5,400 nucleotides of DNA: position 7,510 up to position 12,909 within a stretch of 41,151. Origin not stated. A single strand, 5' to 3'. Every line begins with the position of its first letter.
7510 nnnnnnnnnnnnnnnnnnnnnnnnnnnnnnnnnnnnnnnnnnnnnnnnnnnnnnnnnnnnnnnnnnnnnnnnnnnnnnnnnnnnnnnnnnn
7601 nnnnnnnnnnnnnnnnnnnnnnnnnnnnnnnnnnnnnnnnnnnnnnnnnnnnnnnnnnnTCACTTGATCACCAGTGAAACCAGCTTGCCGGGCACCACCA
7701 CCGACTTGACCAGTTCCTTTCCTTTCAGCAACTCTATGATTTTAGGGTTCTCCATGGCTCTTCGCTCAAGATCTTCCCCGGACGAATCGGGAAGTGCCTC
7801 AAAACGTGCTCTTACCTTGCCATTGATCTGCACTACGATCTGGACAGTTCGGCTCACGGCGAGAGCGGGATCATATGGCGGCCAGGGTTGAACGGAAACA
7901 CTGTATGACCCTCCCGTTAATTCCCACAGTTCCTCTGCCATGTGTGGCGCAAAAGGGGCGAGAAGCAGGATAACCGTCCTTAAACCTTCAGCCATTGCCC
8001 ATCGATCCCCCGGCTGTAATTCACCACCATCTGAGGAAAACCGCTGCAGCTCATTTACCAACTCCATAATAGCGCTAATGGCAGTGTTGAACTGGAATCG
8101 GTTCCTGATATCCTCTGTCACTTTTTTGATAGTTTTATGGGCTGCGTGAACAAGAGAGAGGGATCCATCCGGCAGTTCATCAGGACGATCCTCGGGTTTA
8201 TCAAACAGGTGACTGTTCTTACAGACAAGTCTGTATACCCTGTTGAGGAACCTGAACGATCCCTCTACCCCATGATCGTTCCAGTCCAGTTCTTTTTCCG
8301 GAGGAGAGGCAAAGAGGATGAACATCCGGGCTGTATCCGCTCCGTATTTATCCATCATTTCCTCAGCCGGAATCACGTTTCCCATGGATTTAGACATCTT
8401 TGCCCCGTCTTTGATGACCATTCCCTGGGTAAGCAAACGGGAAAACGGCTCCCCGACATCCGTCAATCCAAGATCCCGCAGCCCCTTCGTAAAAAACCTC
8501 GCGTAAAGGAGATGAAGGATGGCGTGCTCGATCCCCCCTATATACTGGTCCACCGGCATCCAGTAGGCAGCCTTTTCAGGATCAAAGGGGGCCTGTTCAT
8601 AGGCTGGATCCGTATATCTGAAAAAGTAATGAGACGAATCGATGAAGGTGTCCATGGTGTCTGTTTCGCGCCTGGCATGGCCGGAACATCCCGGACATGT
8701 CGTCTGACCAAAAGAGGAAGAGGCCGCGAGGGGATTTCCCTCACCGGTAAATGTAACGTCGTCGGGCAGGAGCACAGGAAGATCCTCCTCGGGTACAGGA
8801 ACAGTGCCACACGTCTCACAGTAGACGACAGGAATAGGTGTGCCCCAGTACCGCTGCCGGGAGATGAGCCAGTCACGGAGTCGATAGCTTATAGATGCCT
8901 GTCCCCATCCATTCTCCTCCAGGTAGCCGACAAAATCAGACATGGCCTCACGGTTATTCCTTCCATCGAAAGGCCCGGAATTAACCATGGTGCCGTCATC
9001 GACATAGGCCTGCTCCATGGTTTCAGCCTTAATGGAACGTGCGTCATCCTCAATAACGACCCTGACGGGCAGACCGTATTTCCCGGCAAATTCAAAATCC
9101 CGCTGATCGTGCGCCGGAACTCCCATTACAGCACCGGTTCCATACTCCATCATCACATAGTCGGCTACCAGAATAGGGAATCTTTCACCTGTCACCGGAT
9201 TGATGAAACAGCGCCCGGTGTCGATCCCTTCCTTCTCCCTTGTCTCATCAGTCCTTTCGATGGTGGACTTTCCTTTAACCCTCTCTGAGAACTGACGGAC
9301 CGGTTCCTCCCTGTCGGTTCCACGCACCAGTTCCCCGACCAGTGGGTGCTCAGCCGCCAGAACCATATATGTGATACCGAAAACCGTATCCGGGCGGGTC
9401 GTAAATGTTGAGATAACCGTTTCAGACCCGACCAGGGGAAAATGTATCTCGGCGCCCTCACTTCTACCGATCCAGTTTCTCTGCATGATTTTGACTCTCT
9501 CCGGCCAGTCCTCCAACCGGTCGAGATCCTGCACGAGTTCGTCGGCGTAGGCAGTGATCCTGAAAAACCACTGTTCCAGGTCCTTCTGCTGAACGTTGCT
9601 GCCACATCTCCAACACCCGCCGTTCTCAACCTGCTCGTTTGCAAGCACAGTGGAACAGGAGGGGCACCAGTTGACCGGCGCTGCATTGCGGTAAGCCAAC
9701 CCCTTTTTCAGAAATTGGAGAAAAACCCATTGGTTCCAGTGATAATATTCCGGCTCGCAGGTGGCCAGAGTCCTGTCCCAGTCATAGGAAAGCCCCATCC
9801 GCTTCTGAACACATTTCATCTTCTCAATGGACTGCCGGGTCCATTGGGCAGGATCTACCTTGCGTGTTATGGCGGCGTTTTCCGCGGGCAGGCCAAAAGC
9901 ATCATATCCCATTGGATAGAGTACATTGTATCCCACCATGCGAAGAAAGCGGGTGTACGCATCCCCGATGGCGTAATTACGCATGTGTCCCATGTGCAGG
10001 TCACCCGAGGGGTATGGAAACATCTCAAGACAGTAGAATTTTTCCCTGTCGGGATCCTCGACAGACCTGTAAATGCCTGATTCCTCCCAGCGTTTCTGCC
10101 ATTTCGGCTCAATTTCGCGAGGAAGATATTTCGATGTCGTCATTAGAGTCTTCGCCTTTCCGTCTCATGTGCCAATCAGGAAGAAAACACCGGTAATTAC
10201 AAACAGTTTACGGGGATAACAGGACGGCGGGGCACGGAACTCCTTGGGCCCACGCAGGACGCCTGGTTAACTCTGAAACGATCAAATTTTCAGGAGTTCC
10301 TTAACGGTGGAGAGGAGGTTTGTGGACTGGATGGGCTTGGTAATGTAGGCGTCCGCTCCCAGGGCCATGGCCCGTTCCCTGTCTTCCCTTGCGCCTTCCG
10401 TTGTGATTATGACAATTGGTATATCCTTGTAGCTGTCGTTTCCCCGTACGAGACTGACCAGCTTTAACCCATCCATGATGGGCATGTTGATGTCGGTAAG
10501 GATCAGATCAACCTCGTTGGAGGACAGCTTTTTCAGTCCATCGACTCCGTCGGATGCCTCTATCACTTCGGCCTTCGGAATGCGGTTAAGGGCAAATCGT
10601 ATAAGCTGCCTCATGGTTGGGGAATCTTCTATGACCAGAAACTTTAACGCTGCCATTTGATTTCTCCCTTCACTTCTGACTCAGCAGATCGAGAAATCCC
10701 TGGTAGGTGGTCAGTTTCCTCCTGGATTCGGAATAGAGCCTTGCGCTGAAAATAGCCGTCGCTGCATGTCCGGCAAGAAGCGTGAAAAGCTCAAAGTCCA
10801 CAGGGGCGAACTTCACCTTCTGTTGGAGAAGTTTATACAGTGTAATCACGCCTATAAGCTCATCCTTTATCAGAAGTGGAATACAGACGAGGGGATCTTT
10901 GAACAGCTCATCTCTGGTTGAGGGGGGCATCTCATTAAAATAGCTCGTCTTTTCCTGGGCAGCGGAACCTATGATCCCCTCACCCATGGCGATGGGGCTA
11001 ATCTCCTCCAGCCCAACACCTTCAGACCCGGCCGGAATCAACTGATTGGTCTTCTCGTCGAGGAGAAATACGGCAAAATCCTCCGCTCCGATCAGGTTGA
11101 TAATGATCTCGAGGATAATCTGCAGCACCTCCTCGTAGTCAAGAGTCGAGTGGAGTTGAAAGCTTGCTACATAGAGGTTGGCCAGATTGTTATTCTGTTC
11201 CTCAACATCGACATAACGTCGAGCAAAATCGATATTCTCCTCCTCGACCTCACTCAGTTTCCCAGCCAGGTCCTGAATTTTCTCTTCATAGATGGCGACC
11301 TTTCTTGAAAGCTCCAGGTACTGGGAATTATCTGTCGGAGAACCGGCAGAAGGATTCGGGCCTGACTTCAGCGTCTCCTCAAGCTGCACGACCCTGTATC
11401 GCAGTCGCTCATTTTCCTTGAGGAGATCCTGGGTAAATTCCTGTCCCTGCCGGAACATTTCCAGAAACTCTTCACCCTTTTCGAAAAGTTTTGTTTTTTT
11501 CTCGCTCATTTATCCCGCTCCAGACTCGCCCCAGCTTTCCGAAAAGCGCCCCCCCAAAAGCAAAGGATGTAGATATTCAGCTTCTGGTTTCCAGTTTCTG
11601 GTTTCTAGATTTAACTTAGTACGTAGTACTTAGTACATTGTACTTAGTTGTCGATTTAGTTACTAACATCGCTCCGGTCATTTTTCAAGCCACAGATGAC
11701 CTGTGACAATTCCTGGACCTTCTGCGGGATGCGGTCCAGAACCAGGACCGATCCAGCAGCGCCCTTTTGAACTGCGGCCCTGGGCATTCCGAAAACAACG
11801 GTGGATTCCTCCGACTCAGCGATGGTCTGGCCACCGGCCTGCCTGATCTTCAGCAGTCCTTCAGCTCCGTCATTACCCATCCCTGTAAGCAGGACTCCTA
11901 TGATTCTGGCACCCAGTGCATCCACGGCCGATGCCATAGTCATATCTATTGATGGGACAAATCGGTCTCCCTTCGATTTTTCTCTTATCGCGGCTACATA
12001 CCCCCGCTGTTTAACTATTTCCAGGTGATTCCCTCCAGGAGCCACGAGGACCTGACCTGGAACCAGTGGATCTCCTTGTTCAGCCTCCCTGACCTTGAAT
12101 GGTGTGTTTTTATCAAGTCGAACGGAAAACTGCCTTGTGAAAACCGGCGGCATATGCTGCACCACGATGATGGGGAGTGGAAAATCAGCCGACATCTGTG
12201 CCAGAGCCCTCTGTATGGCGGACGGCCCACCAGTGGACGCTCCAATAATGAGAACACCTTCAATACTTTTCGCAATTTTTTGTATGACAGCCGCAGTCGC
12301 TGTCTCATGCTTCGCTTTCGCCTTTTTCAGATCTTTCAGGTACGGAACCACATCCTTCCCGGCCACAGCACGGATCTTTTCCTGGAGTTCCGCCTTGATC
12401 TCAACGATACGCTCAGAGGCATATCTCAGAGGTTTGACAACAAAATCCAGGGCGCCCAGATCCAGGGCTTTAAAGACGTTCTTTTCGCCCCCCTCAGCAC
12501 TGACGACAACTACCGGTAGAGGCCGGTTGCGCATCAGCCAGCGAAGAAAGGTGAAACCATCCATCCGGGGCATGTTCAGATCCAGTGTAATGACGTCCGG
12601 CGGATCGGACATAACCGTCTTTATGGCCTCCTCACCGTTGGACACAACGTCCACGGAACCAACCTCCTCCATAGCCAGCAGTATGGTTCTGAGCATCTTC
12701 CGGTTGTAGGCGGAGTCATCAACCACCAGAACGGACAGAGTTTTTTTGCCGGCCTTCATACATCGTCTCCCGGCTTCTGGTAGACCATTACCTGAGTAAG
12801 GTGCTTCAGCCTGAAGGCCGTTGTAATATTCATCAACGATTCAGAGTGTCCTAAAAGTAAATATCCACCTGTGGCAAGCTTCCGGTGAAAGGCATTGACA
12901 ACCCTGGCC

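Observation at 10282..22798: MCP-less chemosensory cluster built around non-canonical accessory proteins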

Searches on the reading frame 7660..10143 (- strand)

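Call 5: search_protein_families(library=pfam, proteins=[window:7660-10143:-], max_evalue=0.01)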
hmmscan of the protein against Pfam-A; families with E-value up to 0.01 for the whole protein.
window:7660-10143:- (827 aa): 7 families
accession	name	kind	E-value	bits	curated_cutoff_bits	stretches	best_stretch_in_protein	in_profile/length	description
PF13603.12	tRNA-synt_1_2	-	3.2e-70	235.8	25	1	222-405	1-181/185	Leucyl-tRNA synthetase, editing domain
PF00133.28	tRNA-synt_1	-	2e-55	188.7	22.7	2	14-225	1-225/414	tRNA synthetases class I (I, L, M and V)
PF09334.17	tRNA-synt_1g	-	1e-33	117.2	20.1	3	42-187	7-149/391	tRNA synthetases class I (M)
PF08264.19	Anticodon_1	-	2.1e-24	86.5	25.1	1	664-783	4-138/148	Anticodon-binding domain of tRNA ligase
PF01406.26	tRNA-synt_1e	-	3.9e-09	36.7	27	1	570-624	241-294/301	tRNA synthetases class I (C) catalytic domain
PF01921.24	tRNA-synt_1f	-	0.0012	18.3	27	0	576-620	276-319/360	tRNA synthetases class I (K)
PF00750.26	tRNA-synt_1d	-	0.0041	16.6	23.3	0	48-75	34-61/349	tRNA synthetases class I (R), catalytic domain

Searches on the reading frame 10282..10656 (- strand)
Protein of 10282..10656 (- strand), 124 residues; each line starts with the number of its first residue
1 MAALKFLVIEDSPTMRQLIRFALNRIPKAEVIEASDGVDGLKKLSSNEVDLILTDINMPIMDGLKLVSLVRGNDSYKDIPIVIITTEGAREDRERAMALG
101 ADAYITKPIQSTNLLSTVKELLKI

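Call 4: search_protein_families(library=pfam, proteins=[window:10282-10656:-], max_evalue=0.01)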
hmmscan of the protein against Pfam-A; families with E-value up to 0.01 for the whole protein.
window:10282-10656:- (124 aa): 1 family
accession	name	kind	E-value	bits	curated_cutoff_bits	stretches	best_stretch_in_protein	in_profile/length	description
PF00072.30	Response_reg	-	1.3e-27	96.6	30.2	1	7-118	2-110/111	Response regulator receiver domain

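Call 39: search_protein_families(library=ncbifam, proteins=[window:10282-10656:-], max_evalue=0.01)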
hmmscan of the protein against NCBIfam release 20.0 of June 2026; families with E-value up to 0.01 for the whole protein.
window:10282-10656:- (124 aa): 99 families (the best 25 are shown)
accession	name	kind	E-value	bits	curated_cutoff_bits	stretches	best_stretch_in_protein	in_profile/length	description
NF007901.0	PRK10610.1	equivalog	2.6e-24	85.8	189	1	3-116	5-118/129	chemotaxis response regulator CheY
NF008099.0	PRK10841.1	equivalog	8e-22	76.8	920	1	3-118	824-936/949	two-component system sensor histidine kinase RcsC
NF007135.0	PRK09581.1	equivalog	4.3e-21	75.2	474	1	5-123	4-121/457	PleD family two-component system response regulator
TIGR02154.1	PhoB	equivalog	5.4e-21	74.9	296.2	1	4-122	3-120/226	phosphate regulon transcriptional regulator PhoB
NF041367.1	CheY_Halo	equivalog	7.8e-19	68.1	200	1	7-121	2-113/114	chemotaxis protein CheY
NF007969.0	PRK10693.1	equivalog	1.2e-18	67.3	329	1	5-115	9-116/337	two-component system response regulator RssB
NF008318.0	PRK11107.1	equivalog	2.8e-18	65.4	890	1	3-118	667-781/920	two-component sensor histidine kinase BarA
NF041733.1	resp_reg_CseB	equivalog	6.2e-18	65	350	1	6-123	3-116/228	two-component system response regulator CseB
NF007546.0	PRK10161.1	equivalog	9.2e-18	64.6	471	1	3-122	2-120/229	phosphate response regulator transcription factor PhoB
NF040534.1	resp_reg_YycF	equivalog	9.7e-18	64.3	340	1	5-122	2-115/231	response regulator YycF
NF001965.0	PRK00742.1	subfamily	1.9e-17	63.5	293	1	2-112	2-112/357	chemotaxis-specific protein-glutamate methyltransferase CheB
NF045944.1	ResRegRpaBCyano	equivalog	3.2e-17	62.7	330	1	7-123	1-113/229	response regulator transcription factor RpaB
TIGR01387.1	cztR_silR_copR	subfamily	3.6e-17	62.8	279.2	1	7-123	2-115/218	heavy metal response regulator transcription factor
NF053854.1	RespRegPhoBBctds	equivalog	6.1e-17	61.7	270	1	7-123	2-116/225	two-component system response regulator PhoB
NF038297.2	hybrid_HK_HrmK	equivalog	1.6e-16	60.1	725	1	5-119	492-605/607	hybrid histidine kinase/response regulator HrmK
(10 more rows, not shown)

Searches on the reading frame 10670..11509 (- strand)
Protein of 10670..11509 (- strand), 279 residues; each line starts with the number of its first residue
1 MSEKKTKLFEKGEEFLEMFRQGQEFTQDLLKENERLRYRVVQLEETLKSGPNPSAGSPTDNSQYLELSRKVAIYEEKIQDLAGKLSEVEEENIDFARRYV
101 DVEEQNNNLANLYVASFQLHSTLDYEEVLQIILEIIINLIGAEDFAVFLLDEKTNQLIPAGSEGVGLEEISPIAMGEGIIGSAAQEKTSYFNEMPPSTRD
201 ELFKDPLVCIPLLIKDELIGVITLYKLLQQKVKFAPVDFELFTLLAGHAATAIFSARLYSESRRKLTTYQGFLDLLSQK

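Call 4: search_protein_families(library=pfam, proteins=[window:10670-11509:-], max_evalue=0.01)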
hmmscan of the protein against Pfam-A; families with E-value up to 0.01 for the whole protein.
window:10670-11509:- (279 aa): 3 families
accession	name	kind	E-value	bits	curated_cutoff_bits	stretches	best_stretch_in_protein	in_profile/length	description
PF13185.12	GAF_2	-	1.9e-15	57.7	28.6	1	123-253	2-135/136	GAF domain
PF13492.12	GAF_3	-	1.3e-13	51.9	27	1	126-253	3-127/129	GAF domain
PF01590.32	GAF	-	1.4e-10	42.3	22.4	1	124-253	1-133/133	GAF domain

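Call 39: search_protein_families(library=ncbifam, proteins=[window:10670-11509:-], max_evalue=0.01)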
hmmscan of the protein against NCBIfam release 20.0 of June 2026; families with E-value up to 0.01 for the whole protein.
window:10670-11509:- (279 aa): 2 families
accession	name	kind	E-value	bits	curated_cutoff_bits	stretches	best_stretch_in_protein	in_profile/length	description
NF041606.1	dguan_cyc_DgcA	equivalog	0.00072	18.6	370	1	200-264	115-180/340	diguanylate cyclase DgcA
NF004548.0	PRK05892.1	equivalog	0.0025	17.8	126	1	27-87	14-72/158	nucleoside diphosphate kinase regulator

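Call 65: search_solved_structures(query=window:10670-11509:-, max_evalue=0.01, show_alignments=1)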
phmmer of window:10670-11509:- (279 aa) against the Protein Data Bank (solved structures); distinct sequences matched with E-value up to 0.01: 4.
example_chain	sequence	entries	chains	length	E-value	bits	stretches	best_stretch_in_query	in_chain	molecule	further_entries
5w10_A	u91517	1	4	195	7.2e-07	32.3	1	104-259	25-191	cGMP-specific phosphodiesterase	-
1ykd_A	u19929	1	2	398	3.2e-05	26.8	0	9-226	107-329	adenylate cyclase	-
3ci6_A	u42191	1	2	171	0.003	20.4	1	117-244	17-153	Phosphoenolpyruvate-protein phosphotransferase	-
3trc_A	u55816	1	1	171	0.0033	20.3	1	117-258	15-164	Phosphoenolpyruvate-protein phosphotransferase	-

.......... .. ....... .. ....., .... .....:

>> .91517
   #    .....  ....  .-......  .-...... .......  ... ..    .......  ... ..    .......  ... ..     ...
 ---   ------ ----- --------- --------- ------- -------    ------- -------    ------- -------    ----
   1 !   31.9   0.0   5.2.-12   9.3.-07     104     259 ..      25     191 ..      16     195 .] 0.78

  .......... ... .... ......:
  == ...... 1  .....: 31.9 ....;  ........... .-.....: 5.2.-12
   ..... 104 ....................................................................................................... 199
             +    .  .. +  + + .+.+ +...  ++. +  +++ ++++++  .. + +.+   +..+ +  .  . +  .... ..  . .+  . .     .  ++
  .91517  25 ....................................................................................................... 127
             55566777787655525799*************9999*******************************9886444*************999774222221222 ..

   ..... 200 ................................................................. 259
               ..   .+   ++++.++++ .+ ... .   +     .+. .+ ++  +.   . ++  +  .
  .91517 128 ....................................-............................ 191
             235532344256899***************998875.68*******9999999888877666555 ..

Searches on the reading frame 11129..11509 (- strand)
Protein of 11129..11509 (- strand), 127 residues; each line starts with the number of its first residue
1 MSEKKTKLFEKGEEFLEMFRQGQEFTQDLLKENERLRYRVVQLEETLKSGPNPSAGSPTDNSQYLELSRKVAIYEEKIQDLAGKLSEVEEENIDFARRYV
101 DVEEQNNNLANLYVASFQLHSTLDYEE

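Call 40: search_protein_families(library=pfam, proteins=[window:11129-11509:-], max_evalue=10)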
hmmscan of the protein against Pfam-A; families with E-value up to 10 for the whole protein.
seq(127 aa): 14 families
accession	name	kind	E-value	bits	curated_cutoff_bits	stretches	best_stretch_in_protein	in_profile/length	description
PF24245.1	INO80F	-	0.0042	17.6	25.1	2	74-92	1-19/47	INO80 complex subunit F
PF00261.25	Tropomyosin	-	0.011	15.6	38.6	1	14-113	119-218/242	Tropomyosin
PF07989.16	Cnn_1N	-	0.013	16.1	28.5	1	26-91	9-72/74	Centrosomin N-terminal motif 1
PF02090.21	SPAM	-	0.015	15.6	35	1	27-108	29-107/142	Salmonella surface presentation of antigen gene type M protein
PF11365.13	SOGA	-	0.022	16.2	31.1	1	27-92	31-91/94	Protein SOGA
PF07851.19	TMEM120A-B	-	0.042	13.6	29.8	1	3-87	9-91/324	TMEM120A/B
PF06156.18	YabA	-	0.053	14.6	30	1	7-117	12-81/103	Initiation control protein YabA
PF07323.17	DUF1465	-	0.082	13.2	25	1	4-54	84-136/153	Protein of unknown function (DUF1465)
PF13050.11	DUF3911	-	0.11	13.2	25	1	98-122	33-57/78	Protein of unknown function (DUF3911)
PF04356.17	DUF489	-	0.11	12.9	26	1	18-115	37-132/192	Protein of unknown function (DUF489)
PF02341.20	RbcX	-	0.13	13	27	1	19-47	50-78/111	RbcX protein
PF00170.26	bZIP_1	-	0.73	10.4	27.6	0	66-92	30-56/64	bZIP transcription factor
PF07716.20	bZIP_2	-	1.2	9.8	22.3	1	27-44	35-52/54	Basic region leucine zipper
PF06005.17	ZapB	-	2.8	8.9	31.5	1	71-110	13-52/71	Cell division protein ZapB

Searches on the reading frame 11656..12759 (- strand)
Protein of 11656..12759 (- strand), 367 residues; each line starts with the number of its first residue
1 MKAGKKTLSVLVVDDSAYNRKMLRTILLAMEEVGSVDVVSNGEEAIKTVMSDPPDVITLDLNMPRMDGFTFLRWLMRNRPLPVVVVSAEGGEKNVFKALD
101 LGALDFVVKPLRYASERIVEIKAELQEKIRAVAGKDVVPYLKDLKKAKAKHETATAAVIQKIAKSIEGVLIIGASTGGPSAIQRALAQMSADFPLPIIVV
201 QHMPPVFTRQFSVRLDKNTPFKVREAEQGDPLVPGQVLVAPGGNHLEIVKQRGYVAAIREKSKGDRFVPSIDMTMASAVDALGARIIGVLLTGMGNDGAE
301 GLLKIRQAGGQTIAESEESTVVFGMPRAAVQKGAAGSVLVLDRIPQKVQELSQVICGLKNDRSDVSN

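Call 4: search_protein_families(library=pfam, proteins=[window:11656-12759:-], max_evalue=0.01)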
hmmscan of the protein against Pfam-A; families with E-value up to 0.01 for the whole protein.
window:11656-12759:- (367 aa): 2 families
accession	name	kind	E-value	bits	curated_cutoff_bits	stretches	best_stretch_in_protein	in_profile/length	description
PF01339.22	CheB_methylest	-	3.2e-60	203.3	24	1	171-347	2-173/174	CheB methylesterase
PF00072.30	Response_reg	-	7.1e-26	91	30.2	1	10-112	1-102/111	Response regulator receiver domain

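Call 39: search_protein_families(library=ncbifam, proteins=[window:11656-12759:-], max_evalue=0.01)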
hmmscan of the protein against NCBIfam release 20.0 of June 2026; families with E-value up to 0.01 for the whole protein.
window:11656-12759:- (367 aa): 90 families (the best 25 are shown)
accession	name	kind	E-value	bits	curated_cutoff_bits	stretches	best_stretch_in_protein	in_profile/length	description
NF001965.0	PRK00742.1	subfamily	7e-107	357.7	293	1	6-351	2-352/357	chemotaxis-specific protein-glutamate methyltransferase CheB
NF009206.0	PRK12555.1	subfamily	2.3e-95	319.4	342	1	9-352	2-336/340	chemotaxis-specific protein-glutamate methyltransferase CheB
NF008469.0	PRK11361.1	equivalog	1.3e-17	63.6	714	1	9-199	6-199/461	acetoacetate metabolism transcriptional regulator AtoC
NF007135.0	PRK09581.1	equivalog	2.3e-17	63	474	1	9-112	4-108/457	PleD family two-component system response regulator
TIGR02875.1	spore_0_A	equivalog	6e-17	61.8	200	1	8-162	3-159/262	sporulation transcription factor Spo0A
NF040689.1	MtrAB_MtrA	equivalog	7.6e-17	61.4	300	1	10-130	1-118/219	MtrAB system response regulator MtrA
NF045944.1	ResRegRpaBCyano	equivalog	1.5e-16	60.5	330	1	11-113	1-101/229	response regulator transcription factor RpaB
NF007969.0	PRK10693.1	equivalog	7.1e-16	58.1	329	1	9-114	9-113/337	two-component system response regulator RssB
TIGR02154.1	PhoB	equivalog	6.1e-15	55.1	296.2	1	8-130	3-125/226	phosphate regulon transcriptional regulator PhoB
NF008677.0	PRK11697.1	equivalog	8.5e-15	54.7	246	1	8-125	2-115/238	two-component system response regulator BtsR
NF041946.1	LuxO_transreg_Vib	equivalog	1.1e-14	54.1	800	1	14-190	3-180/463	quorum-sensing sigma-54 dependent transcriptional regulator LuxO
TIGR01818.1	ntrC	equivalog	4.6e-14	52.1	558.6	1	10-200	1-191/463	nitrogen regulation protein NR(I)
NF051870.1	NAssimRespRegNtrX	equivalog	5.3e-14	51.9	600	1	9-200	3-196/452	nitrogen assimilation response regulator NtrX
NF040534.1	resp_reg_YycF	equivalog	5.7e-14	51.9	340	1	10-132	3-122/231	response regulator YycF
NF007935.0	PRK10651.1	equivalog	5.8e-14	51.8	250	1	6-112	5-112/216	two-component system response regulator NarL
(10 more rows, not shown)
